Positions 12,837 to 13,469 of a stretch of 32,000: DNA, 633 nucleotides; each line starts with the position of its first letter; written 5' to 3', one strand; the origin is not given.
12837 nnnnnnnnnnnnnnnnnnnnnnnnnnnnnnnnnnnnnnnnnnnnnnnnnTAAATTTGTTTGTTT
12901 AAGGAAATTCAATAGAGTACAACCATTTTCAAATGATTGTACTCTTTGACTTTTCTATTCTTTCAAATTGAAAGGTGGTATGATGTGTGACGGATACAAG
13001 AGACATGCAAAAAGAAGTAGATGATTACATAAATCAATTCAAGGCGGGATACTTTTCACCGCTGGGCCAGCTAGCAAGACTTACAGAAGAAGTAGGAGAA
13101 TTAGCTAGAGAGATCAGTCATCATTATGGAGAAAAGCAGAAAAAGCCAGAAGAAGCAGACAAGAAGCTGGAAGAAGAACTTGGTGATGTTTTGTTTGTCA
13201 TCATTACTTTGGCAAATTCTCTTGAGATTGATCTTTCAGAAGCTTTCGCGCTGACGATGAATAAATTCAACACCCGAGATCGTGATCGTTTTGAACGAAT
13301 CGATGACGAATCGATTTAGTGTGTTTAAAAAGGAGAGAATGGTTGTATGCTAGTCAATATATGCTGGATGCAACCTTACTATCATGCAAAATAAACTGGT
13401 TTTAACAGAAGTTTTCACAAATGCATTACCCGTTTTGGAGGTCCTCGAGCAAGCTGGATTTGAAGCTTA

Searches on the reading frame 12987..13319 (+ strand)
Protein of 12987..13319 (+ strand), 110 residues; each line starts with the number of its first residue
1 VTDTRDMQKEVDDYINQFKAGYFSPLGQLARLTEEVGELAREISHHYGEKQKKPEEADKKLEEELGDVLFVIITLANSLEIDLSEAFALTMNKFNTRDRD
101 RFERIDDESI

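Call 6: search_protein_families(library=pfam, proteins=[window:12987-13319:+], max_evalue=0.1)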
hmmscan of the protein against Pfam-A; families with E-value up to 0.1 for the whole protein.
window:12987-13319:+ (110 aa): 5 families
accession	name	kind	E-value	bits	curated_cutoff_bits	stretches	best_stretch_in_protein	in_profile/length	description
PF03819.22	MazG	-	1.4e-17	64.1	22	1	26-102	4-74/74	MazG nucleotide pyrophosphohydrolase domain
PF08761.16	dUTPase_2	-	2.7e-05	24.9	22.9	1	6-86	7-89/162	dUTPase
PF12643.12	MazG-like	-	0.013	16.2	27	1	53-92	28-64/85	MazG-like family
PF08236.17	SRI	-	0.061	14.1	23.5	0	12-62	9-54/78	SRI (Set2 Rpb1 interacting) domain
PF01503.22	PRA-PH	-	0.085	13.7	21.3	0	30-88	32-80/86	Phosphoribosyl-ATP pyrophosphohydrolase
